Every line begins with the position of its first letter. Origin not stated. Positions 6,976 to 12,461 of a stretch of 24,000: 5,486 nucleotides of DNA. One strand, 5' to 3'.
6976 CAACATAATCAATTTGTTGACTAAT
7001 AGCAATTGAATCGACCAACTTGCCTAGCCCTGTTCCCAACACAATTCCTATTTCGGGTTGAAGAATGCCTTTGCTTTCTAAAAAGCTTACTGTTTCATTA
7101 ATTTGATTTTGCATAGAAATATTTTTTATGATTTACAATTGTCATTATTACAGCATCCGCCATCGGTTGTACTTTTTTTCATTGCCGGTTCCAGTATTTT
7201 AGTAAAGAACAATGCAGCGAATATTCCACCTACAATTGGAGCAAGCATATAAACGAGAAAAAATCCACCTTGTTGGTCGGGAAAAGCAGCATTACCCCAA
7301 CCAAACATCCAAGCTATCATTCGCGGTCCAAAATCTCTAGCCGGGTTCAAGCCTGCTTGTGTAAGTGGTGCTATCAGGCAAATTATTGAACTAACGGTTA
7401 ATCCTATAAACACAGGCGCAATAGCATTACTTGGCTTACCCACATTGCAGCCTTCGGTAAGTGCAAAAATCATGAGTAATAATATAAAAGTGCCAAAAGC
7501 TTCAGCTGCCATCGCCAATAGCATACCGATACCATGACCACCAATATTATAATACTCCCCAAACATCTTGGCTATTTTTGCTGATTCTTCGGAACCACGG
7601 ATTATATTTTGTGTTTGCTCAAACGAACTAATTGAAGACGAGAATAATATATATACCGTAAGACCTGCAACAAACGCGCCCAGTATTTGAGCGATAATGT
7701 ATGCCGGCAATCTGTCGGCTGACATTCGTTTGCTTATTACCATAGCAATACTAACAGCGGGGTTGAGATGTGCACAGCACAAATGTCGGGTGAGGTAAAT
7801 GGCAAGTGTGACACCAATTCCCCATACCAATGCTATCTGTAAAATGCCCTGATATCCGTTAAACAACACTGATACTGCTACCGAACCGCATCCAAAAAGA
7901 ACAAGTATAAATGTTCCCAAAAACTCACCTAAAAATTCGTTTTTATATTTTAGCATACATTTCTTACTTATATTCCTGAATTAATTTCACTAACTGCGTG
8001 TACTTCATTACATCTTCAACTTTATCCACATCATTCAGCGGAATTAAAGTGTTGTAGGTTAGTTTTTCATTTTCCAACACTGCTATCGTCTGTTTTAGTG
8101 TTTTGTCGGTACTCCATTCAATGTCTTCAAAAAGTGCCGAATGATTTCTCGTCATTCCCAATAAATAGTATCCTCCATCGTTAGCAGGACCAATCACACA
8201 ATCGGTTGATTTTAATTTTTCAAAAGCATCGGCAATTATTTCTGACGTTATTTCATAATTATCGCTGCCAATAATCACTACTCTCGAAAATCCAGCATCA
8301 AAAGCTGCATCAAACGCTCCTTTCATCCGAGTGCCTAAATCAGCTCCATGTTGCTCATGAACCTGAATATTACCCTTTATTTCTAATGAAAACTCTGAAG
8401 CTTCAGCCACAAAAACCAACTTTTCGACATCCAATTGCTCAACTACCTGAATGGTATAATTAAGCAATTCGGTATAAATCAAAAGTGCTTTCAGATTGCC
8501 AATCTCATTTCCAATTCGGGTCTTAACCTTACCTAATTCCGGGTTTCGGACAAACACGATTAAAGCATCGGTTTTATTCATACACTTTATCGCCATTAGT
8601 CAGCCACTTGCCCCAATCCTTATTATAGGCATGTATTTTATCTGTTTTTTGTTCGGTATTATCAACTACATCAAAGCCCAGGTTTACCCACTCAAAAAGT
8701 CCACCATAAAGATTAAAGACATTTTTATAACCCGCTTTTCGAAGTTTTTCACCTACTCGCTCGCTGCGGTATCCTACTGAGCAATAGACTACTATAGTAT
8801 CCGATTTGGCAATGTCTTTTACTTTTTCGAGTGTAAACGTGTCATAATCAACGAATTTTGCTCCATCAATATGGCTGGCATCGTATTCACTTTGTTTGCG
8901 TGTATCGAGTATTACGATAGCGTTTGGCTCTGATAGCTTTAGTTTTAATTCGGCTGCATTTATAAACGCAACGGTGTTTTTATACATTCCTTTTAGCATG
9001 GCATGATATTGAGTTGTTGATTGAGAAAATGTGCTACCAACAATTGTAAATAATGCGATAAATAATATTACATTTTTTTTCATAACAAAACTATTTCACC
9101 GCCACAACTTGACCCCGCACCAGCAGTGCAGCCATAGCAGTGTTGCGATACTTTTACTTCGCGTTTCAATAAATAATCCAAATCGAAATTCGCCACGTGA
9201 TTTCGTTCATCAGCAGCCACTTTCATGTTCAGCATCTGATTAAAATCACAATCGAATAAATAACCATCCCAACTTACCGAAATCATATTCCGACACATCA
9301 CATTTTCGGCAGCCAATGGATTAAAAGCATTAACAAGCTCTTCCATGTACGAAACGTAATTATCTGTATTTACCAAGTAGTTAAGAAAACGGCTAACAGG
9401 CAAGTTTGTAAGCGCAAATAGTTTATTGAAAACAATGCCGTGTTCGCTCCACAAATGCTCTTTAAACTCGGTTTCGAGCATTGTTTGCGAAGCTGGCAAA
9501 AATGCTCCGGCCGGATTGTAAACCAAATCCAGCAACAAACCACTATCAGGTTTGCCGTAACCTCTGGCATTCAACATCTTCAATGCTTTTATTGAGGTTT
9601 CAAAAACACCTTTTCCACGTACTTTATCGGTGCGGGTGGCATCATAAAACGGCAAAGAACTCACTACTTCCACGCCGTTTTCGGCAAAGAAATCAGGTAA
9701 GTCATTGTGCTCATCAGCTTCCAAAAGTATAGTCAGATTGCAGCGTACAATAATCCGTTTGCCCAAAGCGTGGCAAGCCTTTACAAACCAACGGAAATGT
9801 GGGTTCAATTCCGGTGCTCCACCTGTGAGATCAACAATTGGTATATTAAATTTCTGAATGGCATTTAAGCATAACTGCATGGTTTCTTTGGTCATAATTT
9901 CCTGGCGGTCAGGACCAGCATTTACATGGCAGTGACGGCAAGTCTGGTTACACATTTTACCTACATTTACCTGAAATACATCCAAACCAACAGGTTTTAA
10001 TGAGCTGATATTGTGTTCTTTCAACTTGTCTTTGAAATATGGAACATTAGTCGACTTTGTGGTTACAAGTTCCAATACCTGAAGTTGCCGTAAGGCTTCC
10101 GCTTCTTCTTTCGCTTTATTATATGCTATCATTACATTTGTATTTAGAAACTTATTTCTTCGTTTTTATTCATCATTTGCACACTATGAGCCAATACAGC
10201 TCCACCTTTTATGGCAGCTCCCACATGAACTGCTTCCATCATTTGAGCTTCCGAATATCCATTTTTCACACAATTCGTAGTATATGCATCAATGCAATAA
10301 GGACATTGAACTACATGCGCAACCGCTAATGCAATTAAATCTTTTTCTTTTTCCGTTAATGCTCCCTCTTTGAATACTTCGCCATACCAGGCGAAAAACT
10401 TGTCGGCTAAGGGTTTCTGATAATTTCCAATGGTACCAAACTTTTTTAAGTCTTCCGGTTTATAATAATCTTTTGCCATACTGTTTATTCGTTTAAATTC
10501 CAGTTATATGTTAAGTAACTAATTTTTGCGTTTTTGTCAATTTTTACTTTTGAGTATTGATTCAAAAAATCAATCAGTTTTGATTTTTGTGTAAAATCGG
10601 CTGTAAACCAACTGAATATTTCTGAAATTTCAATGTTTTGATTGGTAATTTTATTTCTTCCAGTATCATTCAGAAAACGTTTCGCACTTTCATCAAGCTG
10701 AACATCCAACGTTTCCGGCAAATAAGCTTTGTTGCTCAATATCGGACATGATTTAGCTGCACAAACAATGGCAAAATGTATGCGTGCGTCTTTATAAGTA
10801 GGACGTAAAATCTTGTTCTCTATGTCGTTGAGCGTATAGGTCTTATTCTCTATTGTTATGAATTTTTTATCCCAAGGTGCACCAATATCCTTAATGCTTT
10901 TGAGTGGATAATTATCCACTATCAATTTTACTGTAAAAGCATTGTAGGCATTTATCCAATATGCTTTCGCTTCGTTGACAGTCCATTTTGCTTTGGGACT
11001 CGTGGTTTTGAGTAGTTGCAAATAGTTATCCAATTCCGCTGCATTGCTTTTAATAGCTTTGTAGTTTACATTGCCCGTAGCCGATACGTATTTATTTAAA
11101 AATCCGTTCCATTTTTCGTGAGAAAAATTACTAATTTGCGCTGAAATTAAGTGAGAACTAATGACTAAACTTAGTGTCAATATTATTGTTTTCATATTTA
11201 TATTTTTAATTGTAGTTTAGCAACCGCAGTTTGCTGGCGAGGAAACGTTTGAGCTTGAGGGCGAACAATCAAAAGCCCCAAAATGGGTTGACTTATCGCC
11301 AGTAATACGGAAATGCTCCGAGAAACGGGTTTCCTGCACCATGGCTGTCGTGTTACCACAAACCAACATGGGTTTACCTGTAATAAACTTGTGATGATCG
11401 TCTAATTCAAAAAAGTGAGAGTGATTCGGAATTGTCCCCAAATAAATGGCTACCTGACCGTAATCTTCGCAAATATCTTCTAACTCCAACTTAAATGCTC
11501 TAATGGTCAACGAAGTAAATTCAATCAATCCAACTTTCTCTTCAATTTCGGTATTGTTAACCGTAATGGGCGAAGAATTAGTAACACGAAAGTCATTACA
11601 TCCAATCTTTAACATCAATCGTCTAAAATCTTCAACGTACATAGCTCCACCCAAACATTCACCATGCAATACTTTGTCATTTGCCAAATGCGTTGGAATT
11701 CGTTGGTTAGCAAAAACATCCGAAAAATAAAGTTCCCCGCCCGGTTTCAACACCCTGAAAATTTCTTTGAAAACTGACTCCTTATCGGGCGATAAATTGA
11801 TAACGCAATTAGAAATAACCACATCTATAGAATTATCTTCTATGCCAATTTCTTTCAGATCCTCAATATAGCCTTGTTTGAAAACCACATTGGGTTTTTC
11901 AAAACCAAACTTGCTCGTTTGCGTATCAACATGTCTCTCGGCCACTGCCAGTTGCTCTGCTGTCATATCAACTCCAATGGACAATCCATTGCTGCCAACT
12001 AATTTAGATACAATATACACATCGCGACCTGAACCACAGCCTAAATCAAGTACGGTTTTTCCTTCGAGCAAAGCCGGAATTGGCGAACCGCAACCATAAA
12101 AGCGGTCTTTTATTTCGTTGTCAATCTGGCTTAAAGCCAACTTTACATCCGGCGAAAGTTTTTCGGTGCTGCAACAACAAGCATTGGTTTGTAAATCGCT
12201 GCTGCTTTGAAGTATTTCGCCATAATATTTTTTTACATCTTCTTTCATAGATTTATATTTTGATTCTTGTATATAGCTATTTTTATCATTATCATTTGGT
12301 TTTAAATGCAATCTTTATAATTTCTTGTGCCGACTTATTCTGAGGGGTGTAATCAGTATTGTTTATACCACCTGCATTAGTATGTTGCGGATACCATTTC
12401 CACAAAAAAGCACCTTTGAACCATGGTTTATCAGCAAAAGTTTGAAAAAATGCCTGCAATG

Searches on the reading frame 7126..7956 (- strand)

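Call 5: search_protein_families(library=pfam, proteins=[window:7126-7956:-], max_evalue=0.01)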
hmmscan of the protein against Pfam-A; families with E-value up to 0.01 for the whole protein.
window:7126-7956:- (276 aa): 2 families
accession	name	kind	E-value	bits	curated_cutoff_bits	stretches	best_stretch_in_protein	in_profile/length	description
PF00230.25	MIP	-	9.1e-46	156.9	25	1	4-251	7-222/222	Major intrinsic protein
PF03739.19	LptF_LptG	-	0.0086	15.6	27.9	1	86-133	2-49/353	Lipopolysaccharide export system permease LptF/LptG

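Call 61: search_protein_families(library=ncbifam, proteins=[window:7126-7956:-], max_evalue=0.00001)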
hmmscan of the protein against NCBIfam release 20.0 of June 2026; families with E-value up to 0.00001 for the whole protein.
window:7126-7956:- (276 aa): 4 families
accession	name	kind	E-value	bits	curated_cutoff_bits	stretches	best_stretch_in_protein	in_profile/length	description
TIGR00861.1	MIP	subfamily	1.3e-52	178.8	171.25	1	10-251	1-224/224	MIP family channel protein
NF003838.0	PRK05420.1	equivalog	9.6e-28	97.2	256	1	7-256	4-228/231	aquaporin Z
NF043012.1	LacAcidTportLarD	equivalog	1e-20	74.2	390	1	7-255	3-235/237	D/L-lactic acid transporter LarD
NF045553.1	AquGlycerPorinGla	equivalog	8.6e-20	71.1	400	2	4-168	5-167/290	aquaglyceroporin Gla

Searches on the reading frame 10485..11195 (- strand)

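Call 5: search_protein_families(library=pfam, proteins=[window:10485-11195:-], max_evalue=0.01)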
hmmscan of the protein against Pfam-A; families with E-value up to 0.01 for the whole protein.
window:10485-11195:- (236 aa): 1 family
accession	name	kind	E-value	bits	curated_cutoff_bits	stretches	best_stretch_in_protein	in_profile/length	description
PF04784.19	DUF547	-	3.6e-28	98.5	27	1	70-175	3-125/125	Protein of unknown function, DUF547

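Call 61: search_protein_families(library=ncbifam, proteins=[window:10485-11195:-], max_evalue=0.00001)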
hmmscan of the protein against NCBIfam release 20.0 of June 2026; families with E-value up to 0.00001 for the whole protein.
window:10485-11195:- (236 aa): 0 families

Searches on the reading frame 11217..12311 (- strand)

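Call 5: search_protein_families(library=pfam, proteins=[window:11217-12311:-], max_evalue=0.01)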
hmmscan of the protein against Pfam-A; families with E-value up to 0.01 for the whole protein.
window:11217-12311:- (364 aa): 15 families
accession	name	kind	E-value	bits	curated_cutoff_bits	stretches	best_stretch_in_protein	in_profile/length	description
PF13847.12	Methyltransf_31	-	2.1e-33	115.5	27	1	83-219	3-131/145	Methyltransferase domain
PF08241.18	Methyltransf_11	-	6.6e-18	65.6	21.2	1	88-196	1-95/95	Methyltransferase domain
PF13649.12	Methyltransf_25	-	2.5e-17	63.8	27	1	87-192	1-97/97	Methyltransferase domain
PF01209.24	Ubie_methyltran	-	8.2e-14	51.9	20.1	1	81-196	45-151/233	ubiE/COQ5 methyltransferase family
PF08242.18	Methyltransf_12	-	4.7e-11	43.7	30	1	88-194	1-98/98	Methyltransferase domain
PF13489.12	Methyltransf_23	-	2e-10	41.1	27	1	79-206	14-126/164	Methyltransferase domain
PF05148.21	Methyltransf_8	-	3.4e-06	27.5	27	1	151-200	112-160/219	Hypothetical methyltransferase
PF01135.25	PCMT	-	3.8e-06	27.3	20.3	1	81-147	71-131/210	Protein-L-isoaspartate(D-aspartate) O-methyltransferase (PCMT)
PF20922.3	Anamorsin_N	-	5.4e-05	23.4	27.1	1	149-202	39-93/163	Anamorsin, N-terminal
PF06325.19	PrmA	-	0.00039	20.5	22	1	82-203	160-265/296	Ribosomal protein L11 methyltransferase (PrmA)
PF01728.25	FtsJ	-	0.00066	20.1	24.1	1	83-177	21-107/181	FtsJ-like methyltransferase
PF24675.1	NpmA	-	0.00092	19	60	1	85-154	25-91/214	16S rRNA (adenine(1408)-N(1))-methyltransferase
PF02353.26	CMAS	-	0.0018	18.1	27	1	81-200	60-168/273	Mycolic acid cyclopropane synthetase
PF00410.24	Ribosomal_S8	-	0.0049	17.3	24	0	124-197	17-84/126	Ribosomal protein S8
PF05175.20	MTS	-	0.007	16.5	23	0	84-196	32-138/170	Methyltransferase small domain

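Call 6: search_protein_families(library=ncbifam, proteins=[window:11217-12311:-], max_evalue=0.01)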
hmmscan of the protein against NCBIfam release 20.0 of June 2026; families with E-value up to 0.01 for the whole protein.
window:11217-12311:- (364 aa): 43 families (the best 25 are shown)
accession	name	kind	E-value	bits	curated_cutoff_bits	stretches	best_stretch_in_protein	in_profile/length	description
NF008823.0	PRK11873.1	subfamily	9.9e-59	199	263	1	19-260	4-246/272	arsenite methyltransferase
NF040538.1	methyl_ArsM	equivalog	2.7e-48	164.9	500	2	157-335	167-337/356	arsinothricin biosynthesis methyltransferase ArsM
NF038099.1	AsSugarArsM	exception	3.7e-35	121.6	400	1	39-337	16-309/321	arsenosugar biosynthesis arsenite methyltransferase ArsM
NF041536.1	ArsM_DUF2284_UU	exception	1.7e-34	119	575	1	20-245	11-229/459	arsenite methyltransferase/DUF2284 domain selenoprotein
NF047649.1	MTase_UXPK_star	exception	4.5e-34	117.8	460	1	16-239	7-224/283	methyltransferase/UXPK-star double selenoprotein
NF041537.1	ArsM_AhpD_UU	exception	2.1e-33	115.6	510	1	60-244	51-228/345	arsenite methyltransferase/AhpD domain selenoprotein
NF045667.1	MTase_DVU1556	equivalog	9e-21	74.3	155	1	82-239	21-161/213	DVU_1556 family methyltransferase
NF040539.1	AST_met_ArsM_2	exception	1.7e-16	60.8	240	1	85-246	58-213/262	putative arsinothricin biosynthesis methyltransferase ArsM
NF001244.0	PRK00216.1-5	equivalog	9.4e-14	51.3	216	1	83-204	48-161/236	bifunctional demethylmenaquinone methyltransferase/2-methoxy-6-polyprenyl-1,4-benzoquinol methylase UbiE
TIGR02072.1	BioC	equivalog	2.7e-13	50.3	184.95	1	84-200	35-136/244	malonyl-ACP O-methyltransferase BioC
TIGR01983.1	UbiG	equivalog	5.2e-11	42.3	102.95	1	75-199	45-154/228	bifunctional 2-polyprenyl-6-hydroxyphenol methylase/3-demethylubiquinol 3-O-methyltransferase UbiG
NF001243.0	PRK00216.1-4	equivalog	1.9e-10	40.5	235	1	83-194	47-149/237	demethylmenaquinone methyltransferase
TIGR01934.1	MenG_MenH_UbiE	subfamily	2e-10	40.4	158.35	1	83-202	39-147/223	ubiquinone/menaquinone biosynthesis methyltransferase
TIGR02752.1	MenG_heptapren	equivalog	2.4e-10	40.3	419.85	1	83-194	45-147/231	demethylmenaquinone methyltransferase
NF043040.1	corrin_prot_MT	hypoth_equivalog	1e-09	38.2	180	1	83-205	41-156/216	corrinoid protein-associated methyltransferase CpaM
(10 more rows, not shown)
